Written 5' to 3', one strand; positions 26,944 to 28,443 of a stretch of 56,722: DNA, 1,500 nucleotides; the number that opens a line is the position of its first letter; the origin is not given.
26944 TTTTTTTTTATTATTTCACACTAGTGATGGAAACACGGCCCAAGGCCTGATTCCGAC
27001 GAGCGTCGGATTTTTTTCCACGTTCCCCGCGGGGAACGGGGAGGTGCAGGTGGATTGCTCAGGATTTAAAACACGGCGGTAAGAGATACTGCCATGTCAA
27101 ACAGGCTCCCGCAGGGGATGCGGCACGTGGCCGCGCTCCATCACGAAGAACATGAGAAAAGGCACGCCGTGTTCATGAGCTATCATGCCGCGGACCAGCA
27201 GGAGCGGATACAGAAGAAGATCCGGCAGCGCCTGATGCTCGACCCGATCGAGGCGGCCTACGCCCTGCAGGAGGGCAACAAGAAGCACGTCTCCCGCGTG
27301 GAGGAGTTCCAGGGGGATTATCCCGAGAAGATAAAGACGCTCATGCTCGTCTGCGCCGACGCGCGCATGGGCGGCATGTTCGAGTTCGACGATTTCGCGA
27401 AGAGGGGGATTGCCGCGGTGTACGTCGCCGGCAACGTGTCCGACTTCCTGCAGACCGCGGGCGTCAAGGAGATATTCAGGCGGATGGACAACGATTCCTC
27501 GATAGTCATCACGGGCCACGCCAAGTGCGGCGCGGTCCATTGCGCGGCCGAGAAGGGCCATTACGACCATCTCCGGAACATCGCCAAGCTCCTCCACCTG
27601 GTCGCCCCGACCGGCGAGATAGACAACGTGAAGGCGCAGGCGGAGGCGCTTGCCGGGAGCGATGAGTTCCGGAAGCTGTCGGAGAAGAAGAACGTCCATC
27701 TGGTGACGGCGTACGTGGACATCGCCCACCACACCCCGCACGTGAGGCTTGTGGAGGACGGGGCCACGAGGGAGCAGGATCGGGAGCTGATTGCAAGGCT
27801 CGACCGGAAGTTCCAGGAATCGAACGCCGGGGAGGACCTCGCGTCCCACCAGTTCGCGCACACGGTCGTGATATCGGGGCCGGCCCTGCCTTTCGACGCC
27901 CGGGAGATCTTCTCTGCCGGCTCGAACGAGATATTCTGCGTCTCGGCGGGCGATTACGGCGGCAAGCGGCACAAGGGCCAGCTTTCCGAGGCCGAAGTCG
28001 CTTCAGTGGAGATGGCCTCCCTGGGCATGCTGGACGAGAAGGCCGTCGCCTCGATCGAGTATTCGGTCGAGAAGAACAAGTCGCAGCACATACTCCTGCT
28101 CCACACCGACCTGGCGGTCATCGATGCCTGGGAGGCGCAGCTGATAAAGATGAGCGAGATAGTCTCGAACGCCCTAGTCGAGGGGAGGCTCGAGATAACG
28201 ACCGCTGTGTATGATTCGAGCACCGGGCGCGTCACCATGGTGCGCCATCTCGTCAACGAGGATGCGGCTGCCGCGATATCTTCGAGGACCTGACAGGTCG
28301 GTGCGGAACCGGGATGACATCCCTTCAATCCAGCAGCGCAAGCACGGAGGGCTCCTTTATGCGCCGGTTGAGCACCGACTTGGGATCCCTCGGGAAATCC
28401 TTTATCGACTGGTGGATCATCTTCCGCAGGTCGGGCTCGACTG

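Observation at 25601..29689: Three divergent paralogues built as an active beta-CA domain plus a degenerate beta-CA domain (CsoSCA-like pseudo-dimer)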

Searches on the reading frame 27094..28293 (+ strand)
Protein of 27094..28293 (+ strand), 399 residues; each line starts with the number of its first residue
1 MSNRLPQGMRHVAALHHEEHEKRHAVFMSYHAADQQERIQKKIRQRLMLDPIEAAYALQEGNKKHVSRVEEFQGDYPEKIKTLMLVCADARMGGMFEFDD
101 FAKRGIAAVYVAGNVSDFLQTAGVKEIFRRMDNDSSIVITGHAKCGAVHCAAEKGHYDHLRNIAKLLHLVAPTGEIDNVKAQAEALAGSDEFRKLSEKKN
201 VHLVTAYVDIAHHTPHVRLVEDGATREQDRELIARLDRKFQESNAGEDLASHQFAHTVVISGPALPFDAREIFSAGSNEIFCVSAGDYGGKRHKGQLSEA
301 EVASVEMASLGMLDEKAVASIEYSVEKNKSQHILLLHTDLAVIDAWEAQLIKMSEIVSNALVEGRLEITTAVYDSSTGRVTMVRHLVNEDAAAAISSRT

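Call 3: search_protein_families(library=pfam, proteins=[window:27094-28293:+], max_evalue=10)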
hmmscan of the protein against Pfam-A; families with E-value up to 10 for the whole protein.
window:27094-28293:+ (399 aa): 2 families
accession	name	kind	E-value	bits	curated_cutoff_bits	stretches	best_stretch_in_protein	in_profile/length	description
PF00484.24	Pro_CA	-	2.1e-10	41.5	25.7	3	83-205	2-124/156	Carbonic anhydrase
PF23572.1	GH3_C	-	0.023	15.8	23.6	0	199-244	17-67/119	GH3 family C-terminal domain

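Call 4: search_protein_families(library=ncbifam, proteins=[window:27094-28293:+], max_evalue=10)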
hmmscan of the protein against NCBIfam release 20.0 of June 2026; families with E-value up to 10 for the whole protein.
window:27094-28293:+ (399 aa): 2 families
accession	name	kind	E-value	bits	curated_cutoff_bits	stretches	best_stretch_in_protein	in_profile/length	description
NF011765.0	PRK15219.1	subfamily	7.9e-09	35.3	221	2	72-206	85-209/245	carbonic anhydrase family protein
TIGR03830.1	CxxCG_CxxCG_HTH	subfamily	0.077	12.8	61.8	1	30-88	57-117/127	type II TA system antitoxin MqsA family protein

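Call 5: search_solved_structures(query=window:27094-28293:+, max_evalue=10, show_alignments=2)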
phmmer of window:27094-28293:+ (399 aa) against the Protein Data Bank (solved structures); distinct sequences matched with E-value up to 10: 3.
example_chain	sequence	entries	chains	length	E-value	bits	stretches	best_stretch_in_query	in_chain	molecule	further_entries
2a5v_A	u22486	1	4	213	0.0028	20.4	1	51-152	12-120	CARBONIC ANHYDRASE (CARBONATE DEHYDRATASE) (CARBONIC DEHYDRATASE)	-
1ym3_A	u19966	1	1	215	0.0028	20.4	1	51-152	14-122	CARBONIC ANHYDRASE (CARBONATE DEHYDRATASE) (CARBONIC DEHYDRATASE)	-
1g5c_A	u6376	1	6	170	0.46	13.1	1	77-149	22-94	BETA-CARBONIC ANHYDRASE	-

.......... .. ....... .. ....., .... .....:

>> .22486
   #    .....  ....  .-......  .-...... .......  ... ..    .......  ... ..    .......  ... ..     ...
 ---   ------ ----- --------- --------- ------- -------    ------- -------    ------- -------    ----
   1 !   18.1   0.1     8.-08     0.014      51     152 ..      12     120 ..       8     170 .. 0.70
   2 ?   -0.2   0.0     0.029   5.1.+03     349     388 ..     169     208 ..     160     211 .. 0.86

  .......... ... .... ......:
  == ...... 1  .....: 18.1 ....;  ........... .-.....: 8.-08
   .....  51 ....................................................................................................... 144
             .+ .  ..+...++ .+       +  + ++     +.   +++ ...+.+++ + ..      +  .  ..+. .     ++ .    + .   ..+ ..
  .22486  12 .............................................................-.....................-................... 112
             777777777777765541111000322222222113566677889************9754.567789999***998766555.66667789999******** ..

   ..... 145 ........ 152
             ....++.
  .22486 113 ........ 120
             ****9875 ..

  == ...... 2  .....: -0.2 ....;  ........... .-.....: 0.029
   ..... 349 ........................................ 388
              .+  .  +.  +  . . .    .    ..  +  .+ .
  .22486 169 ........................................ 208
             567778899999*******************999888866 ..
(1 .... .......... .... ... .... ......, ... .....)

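Call 9: find_homologous_proteins(query=window:27094-28293:+, max_evalue=0.001)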
Query window:27094-28293:+ (399 aa): 15 proteins with E <= 0.001 among 8000 candidates.
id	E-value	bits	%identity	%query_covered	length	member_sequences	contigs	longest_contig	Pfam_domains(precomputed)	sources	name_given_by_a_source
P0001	7.3e-208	708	79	98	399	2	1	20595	PF00484.25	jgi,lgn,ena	-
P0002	4.0e-184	630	69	98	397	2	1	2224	PF00484.25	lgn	-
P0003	6.0e-184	630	70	98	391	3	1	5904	PF00484.25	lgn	-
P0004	1.1e-180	619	69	98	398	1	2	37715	PF00484.25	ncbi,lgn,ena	-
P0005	3.5e-168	578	65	100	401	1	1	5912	PF00484.25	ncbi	-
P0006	9.7e-160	550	63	97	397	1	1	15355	PF00484.25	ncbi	-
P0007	2.9e-156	539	62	99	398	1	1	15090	PF00484.25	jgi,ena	-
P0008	2.2e-141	490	57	97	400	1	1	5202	PF00484.25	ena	-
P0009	1.0e-139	484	55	98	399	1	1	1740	PF00484.25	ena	-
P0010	5.7e-125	436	51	97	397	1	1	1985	PF00484.25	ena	-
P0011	1.7e-101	358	46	97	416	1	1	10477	PF00484.25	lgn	-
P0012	1.3e-97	346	44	96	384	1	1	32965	PF00484.25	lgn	-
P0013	1.6e-85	306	43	97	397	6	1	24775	PF00484.25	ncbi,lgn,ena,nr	ncbi:hypothetical protein J4441_02515 [Candidatus Micrarchaeota archaeon]|nr:hypothetical protein [C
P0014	5.2e-82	294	43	84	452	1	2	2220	PF00484.25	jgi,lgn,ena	-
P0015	2.5e-5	42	34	33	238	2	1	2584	PF00484.25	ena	-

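Call 26: predict_structure(alignment_id=A4)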
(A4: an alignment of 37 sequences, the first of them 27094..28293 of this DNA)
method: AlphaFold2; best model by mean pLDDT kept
length: 399 residues; sequences in the alignment: 37
mean_pLDDT: 85.1   pTM: 0.88
mean pLDDT of the five models: 85.1, 84.6, 83.7, 82.5, 81.4
residues with pLDDT >= 90: 215; 70-90: 139; 50-70: 19; < 50: 26
segments of 3 or more residues with pLDDT < 50: 1-3, 289-311
pLDDT, mean of each block of 10 residues (from residue 1): 64 77 81 87 91 94 97 94 94 95 94 74 78 95 89 88 85 88 89 92 95 92 87 97 91 91 89 94 73 34 34 77 91 94 88 92 93 95 88 60
secondary structure, 60 per line:
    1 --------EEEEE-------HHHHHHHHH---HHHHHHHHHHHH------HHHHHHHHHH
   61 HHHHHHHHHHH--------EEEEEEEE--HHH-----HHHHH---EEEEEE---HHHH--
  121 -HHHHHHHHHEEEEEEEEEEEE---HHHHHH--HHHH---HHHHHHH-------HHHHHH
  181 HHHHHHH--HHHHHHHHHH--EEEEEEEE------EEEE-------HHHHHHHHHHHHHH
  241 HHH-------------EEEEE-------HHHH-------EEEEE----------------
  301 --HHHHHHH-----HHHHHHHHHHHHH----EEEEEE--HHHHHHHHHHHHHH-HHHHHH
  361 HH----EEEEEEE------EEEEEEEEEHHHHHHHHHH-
elements in order: E9-13 H21-29 H33-44 H51-71 E80-87 H98-102 E106-111 H115-118 H122-130 E131-142 H146-151 H154-157 H161-167 H175-187 H190-199 E202-209 E216-219 H227-243 E257-261 H269-272 E280-284 H303-309 H315-327 E332-337 H340-353 H355-362 E367-373 E380-388 H389-398

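Call 30: fold_search(model_id=the predicted structure, library=pdb)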
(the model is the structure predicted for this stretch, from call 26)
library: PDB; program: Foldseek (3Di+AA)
matches with E <= 10: 1069; with E <= 0.001: 17
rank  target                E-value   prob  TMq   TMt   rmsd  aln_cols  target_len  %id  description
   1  1ddz_A                2.1e-10  1.00  0.47  0.40   9.8       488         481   12  X-RAY STRUCTURE OF A BETA-CARBONIC ANHYDRASE FROM THE RED ALGA, PORPHYRIDIUM PURPUREUM R-1 (released 2000-03-08)
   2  2a5v_A                1.5e-05  1.00  0.26  0.48   4.5       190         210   20  Crystal structure of M. tuberculosis beta carbonic anhydrase, Rv3588c, tetrameric form (released 2005-09-20)
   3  2a5v_C                3.0e-05  1.00  0.26  0.49   4.5       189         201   20  Crystal structure of M. tuberculosis beta carbonic anhydrase, Rv3588c, tetrameric form (released 2005-09-20)
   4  2a5v_D                3.2e-05  1.00  0.26  0.48   4.5       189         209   20  Crystal structure of M. tuberculosis beta carbonic anhydrase, Rv3588c, tetrameric form (released 2005-09-20)
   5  1ym3                  4.0e-05  1.00  0.25  0.49   7.4       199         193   18  Crystal Structure of carbonic anhydrase RV3588c from Mycobacterium tuberculosis (released 2005-03-08)
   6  2a5v_B                5.3e-05  1.00  0.26  0.47   4.5       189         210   20  Crystal structure of M. tuberculosis beta carbonic anhydrase, Rv3588c, tetrameric form (released 2005-09-20)
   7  7coi_A                9.6e-05  1.00  0.27  0.47  11.0       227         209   18  Crystal structure of the b-carbonic anhydrase CafA of the fungal pathogen Aspergillus fumigatus (released 2020-10-14)
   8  7coj_A                1.4e-04  1.00  0.26  0.45  11.3       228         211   18  Crystal structure of the b-carbonic anhydrase CafA of the fungal pathogen Aspergillus fumigatus (released 2020-10-14)
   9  7coi_B                2.3e-04  1.00  0.27  0.47  10.9       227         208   18  Crystal structure of the b-carbonic anhydrase CafA of the fungal pathogen Aspergillus fumigatus (released 2020-10-14)
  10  6gwu_B                3.0e-04  1.00  0.23  0.39   9.3       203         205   14  Carbonic anhydrase CaNce103p from Candida albicans (released 2018-11-07)
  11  3ucj_A                4.1e-04  1.00  0.27  0.45   6.8       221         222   18  Coccomyxa beta-carbonic anhydrase in complex with acetazolamide (released 2011-11-23)
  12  7coj_B                4.1e-04  1.00  0.27  0.47  10.9       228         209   18  Crystal structure of the b-carbonic anhydrase CafA of the fungal pathogen Aspergillus fumigatus (released 2020-10-14)
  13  1ekj_F                5.1e-04  1.00  0.24  0.40  10.2       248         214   14  THE X-RAY CRYSTALLOGRAPHIC STRUCTURE OF BETA CARBONIC ANHYDRASE FROM THE C3 DICOT PISUM SATIVUM (released 2000-06-07)
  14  6gwu_A                5.8e-04  1.00  0.25  0.43   8.6       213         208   15  Carbonic anhydrase CaNce103p from Candida albicans (released 2018-11-07)
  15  7coj_D                8.2e-04  1.00  0.27  0.47  11.0       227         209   18  Crystal structure of the b-carbonic anhydrase CafA of the fungal pathogen Aspergillus fumigatus (released 2020-10-14)
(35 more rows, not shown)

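Call 35: find_encoding_contigs(protein=P0013, flank=10000, max_places=2)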
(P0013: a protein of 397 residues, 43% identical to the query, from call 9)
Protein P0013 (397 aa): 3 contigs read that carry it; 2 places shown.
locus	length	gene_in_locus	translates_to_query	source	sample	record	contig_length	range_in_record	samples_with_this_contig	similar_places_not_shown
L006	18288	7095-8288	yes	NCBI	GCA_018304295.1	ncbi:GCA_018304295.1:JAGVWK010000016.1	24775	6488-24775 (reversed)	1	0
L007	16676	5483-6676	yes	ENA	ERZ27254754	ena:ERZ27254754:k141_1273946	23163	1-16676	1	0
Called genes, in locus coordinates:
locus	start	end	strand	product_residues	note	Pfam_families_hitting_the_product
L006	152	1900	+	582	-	PF02463:SMC_N (weak), PF13175:AAA_15, PF13476:AAA_23, PF13304:AAA_21, PF11398:DUF2813 (weak), PF20469:OLD-like_TOPRIM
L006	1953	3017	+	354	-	PF00091:Tubulin, PF12327:FtsZ_C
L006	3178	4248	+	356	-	PF00091:Tubulin, PF12327:FtsZ_C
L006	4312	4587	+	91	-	-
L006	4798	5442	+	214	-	PF01902:Diphthami_syn_2_N, PF24167:DUF7411 (weak), PF28410:Diphthami_syn_2_C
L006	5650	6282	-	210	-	-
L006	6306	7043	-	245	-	PF00970:FAD_binding_6 (weak), PF00175:NAD_binding_1, PF08030:NAD_binding_6 (weak)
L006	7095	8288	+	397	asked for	PF00484:Pro_CA (weak)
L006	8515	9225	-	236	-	PF01411:tRNA-synt_2c, PF07973:tRNA_SAD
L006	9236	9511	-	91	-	PF13145:Rotamase_2, PF13616:Rotamase_3, PF00639:Rotamase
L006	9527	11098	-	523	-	-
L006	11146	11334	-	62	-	PF01381:HTH_3, PF12844:HTH_19 (weak), PF13443:HTH_26 (weak), PF13560:HTH_31 (weak)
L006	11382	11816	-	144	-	-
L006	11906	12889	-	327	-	PF01047:MarR (faint), PF08279:HTH_11 (faint), PF12802:MarR_2 (weak), PF12840:HTH_20 (faint), PF13404:HTH_AsnC-type, PF13412:HTH_24, PF13404:HTH_AsnC-type, PF13412:HTH_24, +2 more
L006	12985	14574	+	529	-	-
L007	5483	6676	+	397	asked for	PF00484:Pro_CA (weak)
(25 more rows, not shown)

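Call 67: find_encoding_contigs(protein=P0012, flank=10000, max_places=1)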
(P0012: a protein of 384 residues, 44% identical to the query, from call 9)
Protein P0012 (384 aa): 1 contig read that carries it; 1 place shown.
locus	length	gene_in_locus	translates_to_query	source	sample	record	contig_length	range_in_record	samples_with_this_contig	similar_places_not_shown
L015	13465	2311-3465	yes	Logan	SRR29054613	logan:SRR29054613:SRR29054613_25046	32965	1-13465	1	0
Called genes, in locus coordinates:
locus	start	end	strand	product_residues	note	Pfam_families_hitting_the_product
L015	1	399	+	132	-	?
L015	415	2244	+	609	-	PF12698:ABC2_membrane_3, PF24161:CCDC39 (faint), PF12679:ABC2_membrane_2, PF12698:ABC2_membrane_3, PF01061:ABC2_membrane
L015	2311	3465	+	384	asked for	PF00484:Pro_CA (weak)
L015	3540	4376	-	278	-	-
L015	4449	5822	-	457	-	PF09249:tRNA_NucTransf2, PF21133:CAA_C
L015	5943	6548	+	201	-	PF00515:TPR_1 (faint)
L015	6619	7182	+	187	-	PF14559:TPR_19 (faint)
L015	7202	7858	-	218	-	PF00923:TAL_FSA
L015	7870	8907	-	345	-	PF02779:Transket_pyr, PF02780:Transketolase_C, PF22613:Transketolase_C_1 (weak)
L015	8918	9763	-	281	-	PF00456:Transketolase_N, PF13292:DXP_synthase_N (faint), PF00676:E1_dh, PF02775:TPP_enzyme_C (faint)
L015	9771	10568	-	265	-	-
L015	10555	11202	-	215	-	-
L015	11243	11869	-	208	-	PF00834:Ribul_P_3_epim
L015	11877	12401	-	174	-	PF02834:LigT_PEase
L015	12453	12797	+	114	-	-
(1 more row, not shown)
